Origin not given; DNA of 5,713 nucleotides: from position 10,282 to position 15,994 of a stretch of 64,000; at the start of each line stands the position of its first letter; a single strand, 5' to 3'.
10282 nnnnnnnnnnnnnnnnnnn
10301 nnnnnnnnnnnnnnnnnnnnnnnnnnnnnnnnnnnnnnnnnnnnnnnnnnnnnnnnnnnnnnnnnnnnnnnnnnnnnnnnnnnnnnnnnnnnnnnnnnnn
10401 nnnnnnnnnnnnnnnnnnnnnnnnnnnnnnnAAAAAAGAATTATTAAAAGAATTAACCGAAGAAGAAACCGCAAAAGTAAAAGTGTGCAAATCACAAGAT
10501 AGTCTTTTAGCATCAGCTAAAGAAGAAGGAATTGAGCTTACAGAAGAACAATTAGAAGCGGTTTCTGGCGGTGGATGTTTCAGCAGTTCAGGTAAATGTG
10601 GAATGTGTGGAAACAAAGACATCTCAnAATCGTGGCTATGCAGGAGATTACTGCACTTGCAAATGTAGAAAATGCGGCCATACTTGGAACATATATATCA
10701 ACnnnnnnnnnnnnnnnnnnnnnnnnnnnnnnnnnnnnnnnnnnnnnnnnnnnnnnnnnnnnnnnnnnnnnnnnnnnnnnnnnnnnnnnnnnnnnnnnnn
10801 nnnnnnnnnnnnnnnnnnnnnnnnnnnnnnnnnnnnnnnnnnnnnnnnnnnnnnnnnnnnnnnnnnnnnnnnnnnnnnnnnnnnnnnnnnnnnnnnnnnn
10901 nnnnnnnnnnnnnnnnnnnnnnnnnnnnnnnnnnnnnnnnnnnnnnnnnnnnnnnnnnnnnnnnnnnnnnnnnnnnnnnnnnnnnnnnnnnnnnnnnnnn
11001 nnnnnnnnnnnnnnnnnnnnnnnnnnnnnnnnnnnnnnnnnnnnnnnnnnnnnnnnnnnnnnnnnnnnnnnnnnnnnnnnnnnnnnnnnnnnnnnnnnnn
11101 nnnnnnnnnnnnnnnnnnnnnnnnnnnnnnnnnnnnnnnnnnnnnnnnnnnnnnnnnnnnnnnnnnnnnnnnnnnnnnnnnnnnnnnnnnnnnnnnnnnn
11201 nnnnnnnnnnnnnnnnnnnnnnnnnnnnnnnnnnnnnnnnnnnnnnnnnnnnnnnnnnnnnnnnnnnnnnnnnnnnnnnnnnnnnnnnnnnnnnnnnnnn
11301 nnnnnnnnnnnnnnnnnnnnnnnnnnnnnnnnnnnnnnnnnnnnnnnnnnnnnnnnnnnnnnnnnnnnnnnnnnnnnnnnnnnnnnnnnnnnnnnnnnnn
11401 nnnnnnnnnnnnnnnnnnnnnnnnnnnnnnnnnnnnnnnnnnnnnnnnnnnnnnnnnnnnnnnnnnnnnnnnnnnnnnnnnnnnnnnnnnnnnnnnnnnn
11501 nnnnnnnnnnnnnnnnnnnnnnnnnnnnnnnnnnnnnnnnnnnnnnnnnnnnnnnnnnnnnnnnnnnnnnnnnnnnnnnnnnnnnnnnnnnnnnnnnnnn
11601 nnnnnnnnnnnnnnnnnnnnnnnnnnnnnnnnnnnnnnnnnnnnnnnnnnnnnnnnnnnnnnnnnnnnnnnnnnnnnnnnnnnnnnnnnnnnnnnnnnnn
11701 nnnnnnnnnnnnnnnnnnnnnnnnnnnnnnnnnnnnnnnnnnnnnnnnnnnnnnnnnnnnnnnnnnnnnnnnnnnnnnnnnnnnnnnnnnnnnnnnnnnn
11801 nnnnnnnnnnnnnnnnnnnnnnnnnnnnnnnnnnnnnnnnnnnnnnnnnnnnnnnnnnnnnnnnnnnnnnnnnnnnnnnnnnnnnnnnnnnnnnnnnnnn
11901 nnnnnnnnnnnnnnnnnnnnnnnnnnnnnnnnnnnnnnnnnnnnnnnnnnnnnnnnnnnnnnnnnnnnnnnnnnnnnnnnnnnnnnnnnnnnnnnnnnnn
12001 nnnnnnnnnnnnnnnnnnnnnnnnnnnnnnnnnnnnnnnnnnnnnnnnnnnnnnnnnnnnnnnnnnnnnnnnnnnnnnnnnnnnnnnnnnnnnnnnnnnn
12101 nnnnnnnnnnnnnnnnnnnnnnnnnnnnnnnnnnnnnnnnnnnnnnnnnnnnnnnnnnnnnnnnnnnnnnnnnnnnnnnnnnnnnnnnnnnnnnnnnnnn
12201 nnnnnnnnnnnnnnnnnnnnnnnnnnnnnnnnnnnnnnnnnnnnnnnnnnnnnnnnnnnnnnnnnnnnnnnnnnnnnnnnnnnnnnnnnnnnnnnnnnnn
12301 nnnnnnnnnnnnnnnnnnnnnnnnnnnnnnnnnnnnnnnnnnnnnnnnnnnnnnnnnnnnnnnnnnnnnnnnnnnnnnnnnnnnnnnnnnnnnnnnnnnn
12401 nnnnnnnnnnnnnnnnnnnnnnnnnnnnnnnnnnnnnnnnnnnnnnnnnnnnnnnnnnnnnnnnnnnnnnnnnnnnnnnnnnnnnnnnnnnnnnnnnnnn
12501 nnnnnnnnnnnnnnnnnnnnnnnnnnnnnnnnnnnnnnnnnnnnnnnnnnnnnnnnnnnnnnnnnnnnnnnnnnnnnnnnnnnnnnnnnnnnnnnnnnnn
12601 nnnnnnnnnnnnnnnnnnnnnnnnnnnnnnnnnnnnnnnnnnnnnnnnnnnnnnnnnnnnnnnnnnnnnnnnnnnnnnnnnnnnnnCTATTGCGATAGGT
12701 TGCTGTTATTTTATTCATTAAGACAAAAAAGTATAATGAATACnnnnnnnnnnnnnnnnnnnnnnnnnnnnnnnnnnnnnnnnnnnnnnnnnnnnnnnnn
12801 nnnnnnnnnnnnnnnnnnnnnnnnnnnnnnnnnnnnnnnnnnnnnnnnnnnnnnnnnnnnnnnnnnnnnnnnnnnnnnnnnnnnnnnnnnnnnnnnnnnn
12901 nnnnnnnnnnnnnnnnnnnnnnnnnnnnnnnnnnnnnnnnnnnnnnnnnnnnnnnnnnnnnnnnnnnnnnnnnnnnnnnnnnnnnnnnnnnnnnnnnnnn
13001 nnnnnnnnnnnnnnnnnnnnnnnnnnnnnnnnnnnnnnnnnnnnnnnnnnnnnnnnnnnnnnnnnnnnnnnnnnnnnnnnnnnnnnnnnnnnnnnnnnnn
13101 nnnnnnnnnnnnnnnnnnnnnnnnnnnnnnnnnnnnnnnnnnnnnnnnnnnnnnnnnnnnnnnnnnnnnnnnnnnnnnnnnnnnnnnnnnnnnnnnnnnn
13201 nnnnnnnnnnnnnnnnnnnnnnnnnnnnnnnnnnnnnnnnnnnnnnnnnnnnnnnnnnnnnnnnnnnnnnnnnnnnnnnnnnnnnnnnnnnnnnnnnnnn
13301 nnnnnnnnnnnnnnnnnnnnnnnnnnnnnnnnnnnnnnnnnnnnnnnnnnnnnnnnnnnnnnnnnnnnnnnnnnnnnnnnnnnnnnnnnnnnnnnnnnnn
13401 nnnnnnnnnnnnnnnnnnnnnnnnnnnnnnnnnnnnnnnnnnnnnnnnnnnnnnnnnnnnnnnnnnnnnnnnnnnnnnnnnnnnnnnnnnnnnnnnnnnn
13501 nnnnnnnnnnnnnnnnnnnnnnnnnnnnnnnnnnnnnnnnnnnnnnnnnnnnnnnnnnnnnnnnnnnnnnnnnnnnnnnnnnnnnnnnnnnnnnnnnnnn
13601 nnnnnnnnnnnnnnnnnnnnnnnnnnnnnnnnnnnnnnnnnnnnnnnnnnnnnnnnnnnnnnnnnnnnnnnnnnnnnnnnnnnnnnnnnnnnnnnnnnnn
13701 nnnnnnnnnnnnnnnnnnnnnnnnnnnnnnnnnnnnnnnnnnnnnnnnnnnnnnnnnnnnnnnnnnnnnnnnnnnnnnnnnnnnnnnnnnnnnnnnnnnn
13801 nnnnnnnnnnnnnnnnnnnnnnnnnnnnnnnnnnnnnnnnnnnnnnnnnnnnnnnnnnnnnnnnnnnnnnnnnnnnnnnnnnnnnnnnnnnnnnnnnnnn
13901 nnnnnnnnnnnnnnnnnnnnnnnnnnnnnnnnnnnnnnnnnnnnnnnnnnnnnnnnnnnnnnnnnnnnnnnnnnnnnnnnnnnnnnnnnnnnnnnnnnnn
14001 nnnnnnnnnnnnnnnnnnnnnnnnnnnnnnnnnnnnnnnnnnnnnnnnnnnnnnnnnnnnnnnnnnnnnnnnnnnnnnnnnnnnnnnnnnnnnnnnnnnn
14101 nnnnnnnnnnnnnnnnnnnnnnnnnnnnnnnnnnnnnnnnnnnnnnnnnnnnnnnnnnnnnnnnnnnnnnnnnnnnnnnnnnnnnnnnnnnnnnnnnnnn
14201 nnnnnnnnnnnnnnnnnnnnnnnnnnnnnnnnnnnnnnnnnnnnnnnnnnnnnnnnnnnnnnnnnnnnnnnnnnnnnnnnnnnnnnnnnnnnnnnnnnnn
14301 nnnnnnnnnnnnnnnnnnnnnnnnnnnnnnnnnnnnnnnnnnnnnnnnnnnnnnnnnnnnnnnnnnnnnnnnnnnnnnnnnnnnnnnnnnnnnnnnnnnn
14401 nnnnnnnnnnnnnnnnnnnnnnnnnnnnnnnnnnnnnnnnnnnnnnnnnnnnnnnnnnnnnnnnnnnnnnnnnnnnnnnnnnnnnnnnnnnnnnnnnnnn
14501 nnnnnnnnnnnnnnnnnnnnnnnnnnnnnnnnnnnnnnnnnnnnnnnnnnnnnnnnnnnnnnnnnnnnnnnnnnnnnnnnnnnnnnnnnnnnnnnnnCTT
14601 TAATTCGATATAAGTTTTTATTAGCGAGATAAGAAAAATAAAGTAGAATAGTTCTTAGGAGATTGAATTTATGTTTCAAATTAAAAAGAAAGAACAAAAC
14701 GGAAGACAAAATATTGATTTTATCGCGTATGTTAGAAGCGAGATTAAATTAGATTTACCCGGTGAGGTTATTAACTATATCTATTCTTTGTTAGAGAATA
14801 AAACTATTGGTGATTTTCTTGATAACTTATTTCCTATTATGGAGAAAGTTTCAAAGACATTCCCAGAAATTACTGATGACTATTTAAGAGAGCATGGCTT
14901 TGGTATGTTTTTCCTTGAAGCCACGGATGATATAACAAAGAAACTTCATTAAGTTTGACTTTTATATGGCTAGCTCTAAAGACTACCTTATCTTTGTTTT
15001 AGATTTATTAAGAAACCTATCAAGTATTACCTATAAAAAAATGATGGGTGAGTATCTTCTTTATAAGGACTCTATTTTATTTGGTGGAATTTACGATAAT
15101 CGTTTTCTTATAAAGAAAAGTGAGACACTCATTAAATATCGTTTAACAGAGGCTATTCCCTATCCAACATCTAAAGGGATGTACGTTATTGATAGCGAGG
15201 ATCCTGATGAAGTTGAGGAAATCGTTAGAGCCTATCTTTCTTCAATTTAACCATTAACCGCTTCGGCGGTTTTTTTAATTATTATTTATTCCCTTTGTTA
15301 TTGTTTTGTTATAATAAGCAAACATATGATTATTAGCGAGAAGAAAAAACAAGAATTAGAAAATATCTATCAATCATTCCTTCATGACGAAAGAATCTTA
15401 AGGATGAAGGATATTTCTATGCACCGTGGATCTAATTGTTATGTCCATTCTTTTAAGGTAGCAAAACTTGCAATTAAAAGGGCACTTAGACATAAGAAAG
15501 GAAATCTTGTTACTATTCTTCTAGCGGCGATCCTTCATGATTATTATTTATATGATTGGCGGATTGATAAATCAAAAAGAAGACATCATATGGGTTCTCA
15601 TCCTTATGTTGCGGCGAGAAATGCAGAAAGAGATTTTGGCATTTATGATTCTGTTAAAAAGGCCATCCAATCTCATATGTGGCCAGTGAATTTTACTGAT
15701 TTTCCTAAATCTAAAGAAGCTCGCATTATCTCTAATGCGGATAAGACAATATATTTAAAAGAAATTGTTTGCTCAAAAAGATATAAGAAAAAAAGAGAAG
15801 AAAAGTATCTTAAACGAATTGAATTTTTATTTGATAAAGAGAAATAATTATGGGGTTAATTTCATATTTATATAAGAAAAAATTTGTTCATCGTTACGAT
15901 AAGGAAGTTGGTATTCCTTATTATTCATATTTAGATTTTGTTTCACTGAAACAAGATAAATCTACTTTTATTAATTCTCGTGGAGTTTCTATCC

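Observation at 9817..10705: Tandem Nif11-type leader peptides fused to zinc-ribbon-like cores, with no maturation enzymes nearby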

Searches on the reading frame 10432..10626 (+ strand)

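Call 3: search_protein_families(library=pfam, proteins=[window:10432-10626:+], max_evalue=1)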
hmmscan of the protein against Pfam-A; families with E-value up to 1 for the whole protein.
window:10432-10626:+ (65 aa): 3 families
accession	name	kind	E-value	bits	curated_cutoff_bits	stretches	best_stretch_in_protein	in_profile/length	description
PF10439.15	Bacteriocin_IIc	-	0.1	13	27.1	1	35-54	6-29/59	Bacteriocin class II with double-glycine leader peptide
PF07862.16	Nif11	-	0.11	13.3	23.8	1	14-39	21-46/48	Nif11 domain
PF16934.11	Mersacidin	-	0.32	11.2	27.6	0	35-48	7-20/34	Two-component Enterococcus faecalis cytolysin (EFC)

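Call 4: search_protein_families(library=ncbifam, proteins=[window:10432-10626:+], max_evalue=1)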
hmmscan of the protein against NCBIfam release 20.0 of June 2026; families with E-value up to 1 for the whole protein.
window:10432-10626:+ (65 aa): 10 families
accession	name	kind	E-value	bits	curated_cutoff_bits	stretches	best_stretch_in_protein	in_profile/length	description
TIGR03798.1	leader_Nif11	subfamily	0.00066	19.9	32.3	1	14-43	21-50/68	Nif11-like leader peptide family RiPP precursor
NF038167.1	cyan_ocin_like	subfamily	0.001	19.2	32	1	32-54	7-29/72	CTB family bacteriocin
TIGR01847.1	bacteriocin_sig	domain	0.0023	18.4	15.7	1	35-47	3-15/15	bacteriocin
NF033772.1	pheromone_VP1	equivalog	0.0037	17.5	85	1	31-49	7-25/65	peptide pheromone VP1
NF038399.1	NH_RiPP_Os17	domain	0.0062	16.6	40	1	27-46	26-45/63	Os1348 family NHLP clan protein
NF033456.1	RiPP_CCRG-2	domain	0.019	14.9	24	1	35-48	5-18/18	CCRG-2 family RiPP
TIGR03949.1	bact_IIb_cerein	subfamily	0.023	14.5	21.5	1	35-48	3-16/45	class IIb bacteriocin, lactobin A/cerein 7B family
TIGR03793.1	leader_NHLP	domain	0.024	14.5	50.9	1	30-47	60-77/77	NHLP leader peptide family RiPP precursor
NF038034.1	lactGbeta_entB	subfamily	0.053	13.7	37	1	36-50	1-15/38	lactococcin G-beta/enterocin 1071B family bacteriocin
NF038153.1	lant_leader_L1a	domain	0.74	10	22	0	35-47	20-32/32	class I lanthipeptide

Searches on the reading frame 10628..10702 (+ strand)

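Call 3: search_protein_families(library=pfam, proteins=[window:10628-10702:+], max_evalue=1)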
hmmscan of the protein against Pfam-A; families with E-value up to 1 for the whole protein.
window:10628-10702:+ (25 aa): 0 families

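Call 4: search_protein_families(library=ncbifam, proteins=[window:10628-10702:+], max_evalue=1)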
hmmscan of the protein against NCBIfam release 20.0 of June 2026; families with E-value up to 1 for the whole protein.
window:10628-10702:+ (25 aa): 1 family
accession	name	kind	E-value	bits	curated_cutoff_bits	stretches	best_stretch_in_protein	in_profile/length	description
TIGR04149.1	GG_sam_targ_CFB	domain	0.91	9.5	25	1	6-19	28-41/43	TIGR04149 family rSAM-modified RiPP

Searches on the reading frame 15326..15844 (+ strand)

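Call 7: search_protein_families(library=pfam, proteins=[window:15326-15844:+], max_evalue=0.001)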
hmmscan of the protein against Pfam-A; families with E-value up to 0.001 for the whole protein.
window:15326-15844:+ (173 aa): 1 family
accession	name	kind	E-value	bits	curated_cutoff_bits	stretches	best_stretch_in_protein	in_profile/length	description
PF01966.28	HD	-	6.3e-09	36.6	22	1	39-141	2-113/116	HD domain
